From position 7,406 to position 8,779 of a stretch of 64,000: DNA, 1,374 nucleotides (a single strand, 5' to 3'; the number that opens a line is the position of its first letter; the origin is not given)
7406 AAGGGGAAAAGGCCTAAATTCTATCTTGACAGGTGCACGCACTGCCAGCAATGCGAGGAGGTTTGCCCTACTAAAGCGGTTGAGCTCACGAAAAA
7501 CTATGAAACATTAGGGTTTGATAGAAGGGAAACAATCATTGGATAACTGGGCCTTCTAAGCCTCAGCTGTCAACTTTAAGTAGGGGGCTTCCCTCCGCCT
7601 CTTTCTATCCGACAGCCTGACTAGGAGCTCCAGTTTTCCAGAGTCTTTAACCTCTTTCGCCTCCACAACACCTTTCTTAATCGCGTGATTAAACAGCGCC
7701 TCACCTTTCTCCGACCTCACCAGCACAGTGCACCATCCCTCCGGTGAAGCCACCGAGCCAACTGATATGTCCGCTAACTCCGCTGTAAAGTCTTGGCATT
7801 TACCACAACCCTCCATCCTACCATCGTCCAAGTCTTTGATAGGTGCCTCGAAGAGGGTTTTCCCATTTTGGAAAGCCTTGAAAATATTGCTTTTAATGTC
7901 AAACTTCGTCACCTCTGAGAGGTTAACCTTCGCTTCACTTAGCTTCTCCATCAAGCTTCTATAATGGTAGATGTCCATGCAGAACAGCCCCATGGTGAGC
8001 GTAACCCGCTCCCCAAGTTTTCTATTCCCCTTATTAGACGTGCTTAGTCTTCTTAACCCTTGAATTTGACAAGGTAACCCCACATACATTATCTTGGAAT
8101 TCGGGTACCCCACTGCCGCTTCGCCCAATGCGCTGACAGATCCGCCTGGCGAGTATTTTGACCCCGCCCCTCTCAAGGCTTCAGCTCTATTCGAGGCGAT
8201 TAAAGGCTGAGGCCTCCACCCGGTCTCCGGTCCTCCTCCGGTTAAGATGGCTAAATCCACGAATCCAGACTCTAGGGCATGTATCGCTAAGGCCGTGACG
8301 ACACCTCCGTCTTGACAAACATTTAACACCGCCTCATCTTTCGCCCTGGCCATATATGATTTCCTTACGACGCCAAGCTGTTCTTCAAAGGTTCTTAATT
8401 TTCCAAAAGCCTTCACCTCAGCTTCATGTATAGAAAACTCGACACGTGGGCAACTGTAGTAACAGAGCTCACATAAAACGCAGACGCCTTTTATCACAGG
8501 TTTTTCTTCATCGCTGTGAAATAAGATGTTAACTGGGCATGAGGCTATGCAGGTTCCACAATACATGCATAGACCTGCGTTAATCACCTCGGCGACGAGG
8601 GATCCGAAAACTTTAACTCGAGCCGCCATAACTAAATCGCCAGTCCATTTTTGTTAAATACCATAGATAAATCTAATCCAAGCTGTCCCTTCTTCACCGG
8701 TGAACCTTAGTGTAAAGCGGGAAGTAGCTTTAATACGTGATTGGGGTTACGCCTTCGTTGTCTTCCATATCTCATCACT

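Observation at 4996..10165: Minimal Ech/Mbh-like [NiFe] hydrogenase module with no adjacent membrane subunits, embedded with RAM-domain, FrhB-like, PurM-fold, ferredoxin and NikR genes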

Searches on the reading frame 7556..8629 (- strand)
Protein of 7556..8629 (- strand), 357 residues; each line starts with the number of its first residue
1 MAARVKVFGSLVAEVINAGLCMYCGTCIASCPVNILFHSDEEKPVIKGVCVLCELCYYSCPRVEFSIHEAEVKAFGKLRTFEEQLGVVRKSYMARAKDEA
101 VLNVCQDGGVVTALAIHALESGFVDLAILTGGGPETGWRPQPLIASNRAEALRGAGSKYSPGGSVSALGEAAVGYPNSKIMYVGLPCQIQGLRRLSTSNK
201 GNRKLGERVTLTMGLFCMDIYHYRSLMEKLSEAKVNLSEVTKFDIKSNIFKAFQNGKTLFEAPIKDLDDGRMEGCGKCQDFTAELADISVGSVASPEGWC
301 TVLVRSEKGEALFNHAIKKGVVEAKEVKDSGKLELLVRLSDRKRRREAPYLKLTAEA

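Call 4: search_protein_families(library=pfam, proteins=[window:7556-8629:-], max_evalue=0.01)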
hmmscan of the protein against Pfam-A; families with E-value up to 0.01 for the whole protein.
window:7556-8629:- (357 aa): 8 families
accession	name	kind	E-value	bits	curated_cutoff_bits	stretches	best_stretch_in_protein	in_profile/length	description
PF04432.18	FrhB_FdhB_C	-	8.3e-42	143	23.3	1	179-329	3-149/150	Coenzyme F420 hydrogenase/dehydrogenase, beta subunit C terminus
PF04422.18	FrhB_FdhB_N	-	1e-20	74.1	22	1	92-168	2-77/78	Coenzyme F420 hydrogenase/dehydrogenase, beta subunit N-term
PF00037.32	Fer4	-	4.1e-06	26.8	21.1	1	15-36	2-23/24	4Fe-4S binding domain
PF14697.11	Fer4_21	-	6e-06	26.7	35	1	16-62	3-53/59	4Fe-4S dicluster domain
PF12838.12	Fer4_7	-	3e-05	24.8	27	1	21-61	2-49/52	4Fe-4S dicluster domain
PF13484.11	Fer4_16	-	3.1e-05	25.1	30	0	21-39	2-20/66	4Fe-4S double cluster binding domain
PF13237.11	Fer4_10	-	5.1e-05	23.6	25.5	1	15-61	3-53/53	4Fe-4S dicluster domain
PF13187.11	Fer4_9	-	0.00025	21.4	27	1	21-62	2-49/52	4Fe-4S dicluster domain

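Call 5: search_protein_families(library=ncbifam, proteins=[window:7556-8629:-], max_evalue=0.01)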
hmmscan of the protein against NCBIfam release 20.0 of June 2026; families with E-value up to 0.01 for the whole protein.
window:7556-8629:- (357 aa): 35 families (the best 25 are shown)
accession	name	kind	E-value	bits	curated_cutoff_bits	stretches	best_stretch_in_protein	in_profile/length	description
NF006807.0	PRK09325.1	subfamily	8.7e-71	238.3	269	1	84-348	3-268/283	coenzyme F420-reducing hydrogenase subunit beta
TIGR03289.1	frhB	equivalog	2.6e-62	210.4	331.5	1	85-347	1-264/275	coenzyme F420 hydrogenase subunit beta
NF040616.1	F420_dehyd_FpoF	exception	1.5e-39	135.9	475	1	12-348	4-322/337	F420H2 dehydrogenase subunit FpoF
NF006808.0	PRK09326.1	equivalog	6.5e-39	133.7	444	1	12-350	5-325/341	F420H2 dehydrogenase subunit F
TIGR03294.1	FrhG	equivalog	3.4e-12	46.6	245.5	1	11-69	166-224/228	coenzyme F420 hydrogenase subunit gamma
NF045874.1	Vhu_polyferre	exception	4.8e-07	28.8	600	1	17-67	57-106/381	F420-non-reducing hydrogenase associated-polyferredoxin VhuB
NF038196.1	ferrodoxin_EFR1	subfamily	6.8e-06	26.3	75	1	20-68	185-232/242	EFR1 family ferrodoxin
NF005415.0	PRK06991.1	equivalog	1.1e-05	25.2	281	1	15-96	81-163/284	electron transport complex subunit RsxB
NF003475.0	PRK05113.1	equivalog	1.3e-05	25.1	203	1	15-63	109-158/190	electron transport complex subunit RsxB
TIGR03224.1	benzo_boxA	equivalog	1.4e-05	24.2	459.2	1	15-64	6-55/411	benzoyl-CoA 2,3-epoxidase subunit BoxA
NF058577.1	FdxA_fam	equivalog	5.8e-05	23.2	65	1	20-61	8-49/52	4Fe-4S ferredoxin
TIGR00402.1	napF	equivalog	7.7e-05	22.7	102.2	1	18-66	34-85/149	ferredoxin-type protein NapF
TIGR01944.1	rnfB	subfamily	8.3e-05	22.2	68.7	1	15-70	109-165/190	RnfABCDGE type electron transport complex subunit B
NF006446.0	PRK08764.1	equivalog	8.5e-05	22.5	220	1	12-62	80-130/139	Rnf electron transport complex subunit RnfB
NF010368.0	PRK13795.1-3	equivalog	0.0001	20.8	588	1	15-66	583-633/635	hypothetical protein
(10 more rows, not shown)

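Call 25: search_solved_structures(query=window:7556-8629:-, max_evalue=0.001, show_alignments=2)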
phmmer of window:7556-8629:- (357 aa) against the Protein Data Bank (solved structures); distinct sequences matched with E-value up to 0.001: 20.
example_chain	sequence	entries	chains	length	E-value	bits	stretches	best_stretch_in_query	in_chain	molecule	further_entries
8riu_B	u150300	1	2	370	6.5e-62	212.6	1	11-345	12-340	Coenzyme F420 hydrogenase/dehydrogenase, beta subunit C terminus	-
8rja_E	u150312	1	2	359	9.2e-50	172.6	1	8-345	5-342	Coenzyme F420 hydrogenase/dehydrogenase, beta subunit C terminus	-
3zfs_C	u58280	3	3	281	1.8e-49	171.7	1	85-346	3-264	F420-REDUCING HYDROGENASE, SUBUNIT BETA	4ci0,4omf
6qgr_B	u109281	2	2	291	5.1e-46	160.3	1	90-343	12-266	Coenzyme F420 hydrogenase subunit beta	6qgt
6qii_B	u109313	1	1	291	6.3e-46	160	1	90-343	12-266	Coenzyme F420 hydrogenase subunit beta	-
7np8_A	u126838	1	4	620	9.5e-45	156.2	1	13-347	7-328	Coenzyme F420-dependent sulfite reductase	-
9r51_B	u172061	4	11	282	1.5e-43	152.3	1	89-349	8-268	F420-reducing [NiFe]-hydrogenase from Methanothermococcus thermolithotrophicus subunit bet | F420-reducing [NiFe]-hydrogenase from Methanothermococcus thermolit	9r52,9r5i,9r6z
7npa_A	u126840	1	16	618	2.8e-41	144.7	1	14-335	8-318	Coenzyme F420-dependent sulfite reductase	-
9tn7_A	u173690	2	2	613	5.2e-41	143.8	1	11-348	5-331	Coenzyme F420 hydrogenase/dehydrogenase beta subunit domain protein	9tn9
9sw6_G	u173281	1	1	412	7.2e-11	44.8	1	17-66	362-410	Polyferredoxin protein MvhB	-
5dqr_A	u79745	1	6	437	6.7e-10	41.6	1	102-297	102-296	7-hydroxymethyl chlorophyll a reductase, chloroplastic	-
6qgr_G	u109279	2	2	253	9.7e-10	41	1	8-67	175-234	Coenzyme F420 hydrogenase subunit gamma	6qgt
6qii_G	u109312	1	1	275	1.2e-09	40.8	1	8-67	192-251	Coenzyme F420 hydrogenase subunit gamma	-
9r51_C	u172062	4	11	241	3e-09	39.4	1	10-66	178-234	F420-reducing [NiFe]-hydrogenase from Methanothermococcus thermolithotrophicus subunit gam | F420-reducing [NiFe]-hydrogenase from Methanothermococcus thermolit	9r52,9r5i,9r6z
9t1s_M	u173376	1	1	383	6.1e-09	38.4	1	90-338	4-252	formate dehydrogenase (coenzyme F420)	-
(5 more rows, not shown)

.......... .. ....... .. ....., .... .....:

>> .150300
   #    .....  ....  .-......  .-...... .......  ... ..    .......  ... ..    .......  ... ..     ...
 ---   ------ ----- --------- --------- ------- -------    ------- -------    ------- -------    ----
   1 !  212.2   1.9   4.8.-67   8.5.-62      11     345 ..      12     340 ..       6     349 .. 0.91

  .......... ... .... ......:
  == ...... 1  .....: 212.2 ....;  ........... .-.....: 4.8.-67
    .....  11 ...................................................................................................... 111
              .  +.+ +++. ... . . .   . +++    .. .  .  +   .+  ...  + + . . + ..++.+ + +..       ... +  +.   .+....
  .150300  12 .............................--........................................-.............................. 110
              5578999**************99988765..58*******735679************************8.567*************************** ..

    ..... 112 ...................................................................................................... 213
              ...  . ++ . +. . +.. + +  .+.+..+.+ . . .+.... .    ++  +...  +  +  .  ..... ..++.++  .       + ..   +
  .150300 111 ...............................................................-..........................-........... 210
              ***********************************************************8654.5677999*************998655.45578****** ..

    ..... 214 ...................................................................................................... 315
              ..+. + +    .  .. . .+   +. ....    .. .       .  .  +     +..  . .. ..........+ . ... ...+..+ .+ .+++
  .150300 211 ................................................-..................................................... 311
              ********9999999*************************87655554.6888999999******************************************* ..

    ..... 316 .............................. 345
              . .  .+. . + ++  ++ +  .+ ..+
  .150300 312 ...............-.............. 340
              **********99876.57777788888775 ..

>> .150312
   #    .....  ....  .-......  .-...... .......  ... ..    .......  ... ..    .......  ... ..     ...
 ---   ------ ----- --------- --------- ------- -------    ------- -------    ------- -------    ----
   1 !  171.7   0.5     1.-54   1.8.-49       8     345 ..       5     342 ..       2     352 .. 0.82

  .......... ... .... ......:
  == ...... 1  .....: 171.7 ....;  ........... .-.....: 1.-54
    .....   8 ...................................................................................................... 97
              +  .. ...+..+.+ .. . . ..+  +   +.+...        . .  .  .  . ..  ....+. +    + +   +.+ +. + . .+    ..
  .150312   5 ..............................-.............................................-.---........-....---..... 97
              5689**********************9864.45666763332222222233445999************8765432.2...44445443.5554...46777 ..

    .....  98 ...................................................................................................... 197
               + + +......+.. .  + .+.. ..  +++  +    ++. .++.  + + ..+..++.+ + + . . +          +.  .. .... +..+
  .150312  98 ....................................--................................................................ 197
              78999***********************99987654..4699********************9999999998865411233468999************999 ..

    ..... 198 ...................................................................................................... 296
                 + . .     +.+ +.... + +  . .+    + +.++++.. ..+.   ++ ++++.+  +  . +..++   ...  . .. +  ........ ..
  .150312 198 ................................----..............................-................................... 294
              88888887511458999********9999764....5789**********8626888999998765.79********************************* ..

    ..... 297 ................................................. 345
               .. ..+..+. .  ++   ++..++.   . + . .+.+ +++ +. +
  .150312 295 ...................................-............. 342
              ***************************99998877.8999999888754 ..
